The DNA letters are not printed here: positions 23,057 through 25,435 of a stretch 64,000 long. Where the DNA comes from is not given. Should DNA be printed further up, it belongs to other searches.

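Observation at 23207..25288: FAD-dependent disulfide oxidoreductase fused to a DedA/TVP38 membrane domain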

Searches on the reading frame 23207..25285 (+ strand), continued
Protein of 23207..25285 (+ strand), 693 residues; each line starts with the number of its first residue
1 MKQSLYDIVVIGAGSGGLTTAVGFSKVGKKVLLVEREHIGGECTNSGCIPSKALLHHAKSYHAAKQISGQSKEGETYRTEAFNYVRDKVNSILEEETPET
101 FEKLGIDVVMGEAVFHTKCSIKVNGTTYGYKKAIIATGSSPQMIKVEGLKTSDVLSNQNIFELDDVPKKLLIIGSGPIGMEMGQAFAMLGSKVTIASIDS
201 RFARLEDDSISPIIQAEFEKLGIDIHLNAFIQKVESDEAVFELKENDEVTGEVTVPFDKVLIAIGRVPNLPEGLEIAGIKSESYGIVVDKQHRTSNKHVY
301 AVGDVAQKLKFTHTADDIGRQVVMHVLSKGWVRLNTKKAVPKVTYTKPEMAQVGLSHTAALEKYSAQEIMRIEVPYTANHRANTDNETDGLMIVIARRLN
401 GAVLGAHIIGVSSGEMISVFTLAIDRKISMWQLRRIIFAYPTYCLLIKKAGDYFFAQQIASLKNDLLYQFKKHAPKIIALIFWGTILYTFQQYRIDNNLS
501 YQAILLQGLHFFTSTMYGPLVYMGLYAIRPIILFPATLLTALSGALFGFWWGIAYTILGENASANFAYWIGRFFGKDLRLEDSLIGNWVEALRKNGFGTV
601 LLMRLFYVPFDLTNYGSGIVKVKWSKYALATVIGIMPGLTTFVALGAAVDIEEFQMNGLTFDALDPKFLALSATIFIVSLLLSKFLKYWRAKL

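Call 5: search_solved_structures(query=window:23207-25285:+, max_evalue=0.001, show_alignments=2)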
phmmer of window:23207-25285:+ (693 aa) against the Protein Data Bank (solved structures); distinct sequences matched with E-value up to 0.001: 191 (the best 60 are shown).
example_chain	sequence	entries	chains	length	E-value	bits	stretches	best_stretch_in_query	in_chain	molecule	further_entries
1ebd_A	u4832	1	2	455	3.8e-60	207.5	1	8-447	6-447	DIHYDROLIPOAMIDE DEHYDROGENASE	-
5x1y_B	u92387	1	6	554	1.2e-59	205.9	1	3-449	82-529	Mercuric reductase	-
2eq7_A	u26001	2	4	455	4.2e-55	190.8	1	5-451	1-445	2-oxoglutarate dehydrogenase E3 component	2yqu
2eq6_A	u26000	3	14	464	2.7e-54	188.2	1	4-460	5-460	Pyruvate dehydrogenase complex, dihydrolipoamide dehydrogenase E3 component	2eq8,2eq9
1dxl_A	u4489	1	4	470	8.7e-53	183.2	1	7-451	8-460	DIHYDROLIPOAMIDE DEHYDROGENASE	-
6uzi_A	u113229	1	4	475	1.3e-51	179.3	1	5-450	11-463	Dihydrolipoyl dehydrogenase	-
3urh_A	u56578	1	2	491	2e-51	178.7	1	5-453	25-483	Dihydrolipoyl dehydrogenase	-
6aon_A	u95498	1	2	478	3.1e-50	174.8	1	5-450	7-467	Dihydrolipoyl dehydrogenase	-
2qae_A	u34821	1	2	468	3.3e-50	174.7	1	6-458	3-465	Dihydrolipoyl dehydrogenase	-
3ii4_A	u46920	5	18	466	6.2e-50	173.8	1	5-444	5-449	Dihydrolipoyl dehydrogenase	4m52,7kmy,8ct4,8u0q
2a8x_A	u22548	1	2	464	7.8e-50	173.4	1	5-444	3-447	Dihydrolipoyl dehydrogenase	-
5tr3_A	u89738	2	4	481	1.2e-49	172.8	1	5-447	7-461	Dihydrolipoyl dehydrogenase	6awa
1lvl_A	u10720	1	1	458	1.9e-49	172.1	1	8-449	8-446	DIHYDROLIPOAMIDE DEHYDROGENASE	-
1jeh_A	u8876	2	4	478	2.8e-49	171.6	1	5-451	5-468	DIHYDROLIPOAMIDE DEHYDROGENASE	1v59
5u8u_A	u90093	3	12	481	4.2e-49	171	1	5-447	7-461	Dihydrolipoyl dehydrogenase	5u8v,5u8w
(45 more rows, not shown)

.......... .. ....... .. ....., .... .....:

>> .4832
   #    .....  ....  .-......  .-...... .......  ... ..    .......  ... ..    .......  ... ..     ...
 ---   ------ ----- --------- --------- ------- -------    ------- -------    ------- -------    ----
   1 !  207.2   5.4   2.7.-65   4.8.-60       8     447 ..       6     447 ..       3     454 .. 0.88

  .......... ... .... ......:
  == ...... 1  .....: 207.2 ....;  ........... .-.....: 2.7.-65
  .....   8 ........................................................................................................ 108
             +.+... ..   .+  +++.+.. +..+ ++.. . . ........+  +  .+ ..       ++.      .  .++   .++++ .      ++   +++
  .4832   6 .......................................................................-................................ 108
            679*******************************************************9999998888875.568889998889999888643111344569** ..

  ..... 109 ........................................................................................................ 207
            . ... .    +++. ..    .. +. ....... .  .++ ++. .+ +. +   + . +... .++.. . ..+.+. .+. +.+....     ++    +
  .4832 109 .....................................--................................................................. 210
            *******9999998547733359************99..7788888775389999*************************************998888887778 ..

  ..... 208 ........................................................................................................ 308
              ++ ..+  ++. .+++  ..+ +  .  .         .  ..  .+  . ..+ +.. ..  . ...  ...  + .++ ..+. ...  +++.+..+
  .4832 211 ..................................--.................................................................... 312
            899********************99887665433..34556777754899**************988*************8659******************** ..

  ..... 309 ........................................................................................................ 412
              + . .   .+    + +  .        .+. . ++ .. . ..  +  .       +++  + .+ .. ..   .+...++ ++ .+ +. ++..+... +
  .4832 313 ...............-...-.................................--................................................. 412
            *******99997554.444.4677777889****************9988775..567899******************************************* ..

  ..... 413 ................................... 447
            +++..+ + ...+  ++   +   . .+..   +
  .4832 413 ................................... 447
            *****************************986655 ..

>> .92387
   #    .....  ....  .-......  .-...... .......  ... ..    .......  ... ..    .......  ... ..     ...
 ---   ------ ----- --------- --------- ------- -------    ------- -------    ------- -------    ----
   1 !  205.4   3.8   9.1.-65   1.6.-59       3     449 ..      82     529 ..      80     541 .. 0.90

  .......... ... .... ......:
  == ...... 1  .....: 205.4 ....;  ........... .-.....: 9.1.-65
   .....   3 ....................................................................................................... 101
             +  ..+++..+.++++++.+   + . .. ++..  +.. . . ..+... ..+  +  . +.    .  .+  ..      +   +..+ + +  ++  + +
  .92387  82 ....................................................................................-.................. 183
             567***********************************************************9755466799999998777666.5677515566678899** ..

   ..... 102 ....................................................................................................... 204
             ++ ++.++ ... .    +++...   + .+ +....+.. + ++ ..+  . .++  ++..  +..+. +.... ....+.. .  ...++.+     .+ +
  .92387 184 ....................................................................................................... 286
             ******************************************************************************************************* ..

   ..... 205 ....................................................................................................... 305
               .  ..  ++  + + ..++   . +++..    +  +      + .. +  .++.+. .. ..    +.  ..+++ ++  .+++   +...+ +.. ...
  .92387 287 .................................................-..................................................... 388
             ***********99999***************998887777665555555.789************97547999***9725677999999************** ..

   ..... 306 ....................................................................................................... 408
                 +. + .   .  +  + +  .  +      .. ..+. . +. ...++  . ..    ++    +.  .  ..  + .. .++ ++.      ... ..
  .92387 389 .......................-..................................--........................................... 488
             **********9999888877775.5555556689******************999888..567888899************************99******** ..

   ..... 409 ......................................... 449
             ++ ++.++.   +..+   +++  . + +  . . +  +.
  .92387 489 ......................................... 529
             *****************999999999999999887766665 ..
